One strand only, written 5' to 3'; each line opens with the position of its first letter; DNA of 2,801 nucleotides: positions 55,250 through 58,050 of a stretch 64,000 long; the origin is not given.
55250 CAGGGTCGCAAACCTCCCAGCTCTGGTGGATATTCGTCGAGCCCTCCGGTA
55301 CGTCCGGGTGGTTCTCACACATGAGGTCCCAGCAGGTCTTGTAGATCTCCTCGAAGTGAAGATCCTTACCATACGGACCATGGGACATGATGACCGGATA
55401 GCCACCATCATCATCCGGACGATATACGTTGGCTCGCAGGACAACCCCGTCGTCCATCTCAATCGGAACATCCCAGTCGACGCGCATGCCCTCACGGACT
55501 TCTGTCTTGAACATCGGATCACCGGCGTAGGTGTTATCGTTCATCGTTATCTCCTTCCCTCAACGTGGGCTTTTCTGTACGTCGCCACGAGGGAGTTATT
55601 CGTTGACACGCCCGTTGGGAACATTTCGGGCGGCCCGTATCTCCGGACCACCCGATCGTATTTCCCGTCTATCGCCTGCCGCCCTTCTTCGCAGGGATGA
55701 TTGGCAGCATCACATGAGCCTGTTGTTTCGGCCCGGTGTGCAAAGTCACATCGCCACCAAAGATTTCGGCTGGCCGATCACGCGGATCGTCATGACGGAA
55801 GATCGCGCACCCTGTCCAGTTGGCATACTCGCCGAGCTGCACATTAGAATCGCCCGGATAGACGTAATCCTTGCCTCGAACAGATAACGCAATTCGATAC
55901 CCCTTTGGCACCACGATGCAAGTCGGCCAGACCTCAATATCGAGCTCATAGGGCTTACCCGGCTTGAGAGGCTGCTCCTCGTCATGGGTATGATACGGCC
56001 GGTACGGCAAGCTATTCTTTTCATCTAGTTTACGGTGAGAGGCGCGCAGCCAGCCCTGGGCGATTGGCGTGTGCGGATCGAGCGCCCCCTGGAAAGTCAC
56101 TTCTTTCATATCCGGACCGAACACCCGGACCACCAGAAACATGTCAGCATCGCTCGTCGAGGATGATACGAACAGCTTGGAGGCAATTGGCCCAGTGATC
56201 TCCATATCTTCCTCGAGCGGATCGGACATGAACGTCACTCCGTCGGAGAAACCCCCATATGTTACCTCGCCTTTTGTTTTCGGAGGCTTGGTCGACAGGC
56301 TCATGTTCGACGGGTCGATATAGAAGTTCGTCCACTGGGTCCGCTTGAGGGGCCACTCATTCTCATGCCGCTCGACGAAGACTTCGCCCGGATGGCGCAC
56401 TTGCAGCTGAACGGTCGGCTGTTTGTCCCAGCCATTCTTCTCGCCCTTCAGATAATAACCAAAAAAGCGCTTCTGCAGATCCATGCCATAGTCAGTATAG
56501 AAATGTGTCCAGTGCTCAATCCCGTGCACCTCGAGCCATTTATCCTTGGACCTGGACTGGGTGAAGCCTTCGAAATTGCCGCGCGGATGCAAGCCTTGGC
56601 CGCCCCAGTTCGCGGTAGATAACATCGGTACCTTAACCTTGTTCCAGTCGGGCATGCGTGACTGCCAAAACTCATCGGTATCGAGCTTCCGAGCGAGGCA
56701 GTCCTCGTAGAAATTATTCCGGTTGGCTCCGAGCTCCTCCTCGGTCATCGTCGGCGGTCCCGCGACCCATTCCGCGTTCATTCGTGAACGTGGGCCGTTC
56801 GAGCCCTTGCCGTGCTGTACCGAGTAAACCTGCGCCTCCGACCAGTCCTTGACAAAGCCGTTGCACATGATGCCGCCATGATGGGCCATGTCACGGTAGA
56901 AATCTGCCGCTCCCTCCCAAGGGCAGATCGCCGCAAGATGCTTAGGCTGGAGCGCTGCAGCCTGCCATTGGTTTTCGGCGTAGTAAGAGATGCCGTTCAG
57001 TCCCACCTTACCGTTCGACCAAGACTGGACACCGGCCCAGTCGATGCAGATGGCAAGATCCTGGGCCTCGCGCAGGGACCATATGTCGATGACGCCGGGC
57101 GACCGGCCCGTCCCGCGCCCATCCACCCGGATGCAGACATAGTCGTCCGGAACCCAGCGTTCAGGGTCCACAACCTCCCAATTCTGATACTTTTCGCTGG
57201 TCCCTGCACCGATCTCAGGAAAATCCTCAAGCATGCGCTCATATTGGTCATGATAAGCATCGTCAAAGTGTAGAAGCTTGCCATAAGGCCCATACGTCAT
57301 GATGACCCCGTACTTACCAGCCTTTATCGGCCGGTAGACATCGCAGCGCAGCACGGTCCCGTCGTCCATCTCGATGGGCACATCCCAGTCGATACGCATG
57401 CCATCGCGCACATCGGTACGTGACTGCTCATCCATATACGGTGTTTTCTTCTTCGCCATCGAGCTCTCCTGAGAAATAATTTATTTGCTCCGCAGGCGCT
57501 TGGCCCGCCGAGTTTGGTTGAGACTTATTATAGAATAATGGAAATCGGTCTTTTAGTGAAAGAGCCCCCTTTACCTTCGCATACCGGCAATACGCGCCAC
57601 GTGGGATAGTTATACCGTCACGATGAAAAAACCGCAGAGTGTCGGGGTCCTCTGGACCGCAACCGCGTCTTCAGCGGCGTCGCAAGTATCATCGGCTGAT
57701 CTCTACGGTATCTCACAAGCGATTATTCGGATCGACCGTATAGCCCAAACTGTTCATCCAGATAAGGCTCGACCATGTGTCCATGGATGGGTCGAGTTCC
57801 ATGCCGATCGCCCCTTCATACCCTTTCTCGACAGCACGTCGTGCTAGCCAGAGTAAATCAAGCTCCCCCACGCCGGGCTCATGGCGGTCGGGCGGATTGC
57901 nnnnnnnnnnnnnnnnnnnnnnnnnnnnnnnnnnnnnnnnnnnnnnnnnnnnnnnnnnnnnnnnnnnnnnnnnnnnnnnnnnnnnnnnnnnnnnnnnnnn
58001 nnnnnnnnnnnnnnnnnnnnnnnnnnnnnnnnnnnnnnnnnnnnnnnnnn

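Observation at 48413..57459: Five-gene tandem operonic array of cytoplasmic CocE/NonD (S15) serine hydrolase paralogues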

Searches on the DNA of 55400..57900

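Call 65: search_rna_families(source=window, start=55400, end=57900, threshold=evalue, max_evalue=1)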
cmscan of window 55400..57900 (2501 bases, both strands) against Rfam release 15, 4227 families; matches with E-value up to 1: 0.
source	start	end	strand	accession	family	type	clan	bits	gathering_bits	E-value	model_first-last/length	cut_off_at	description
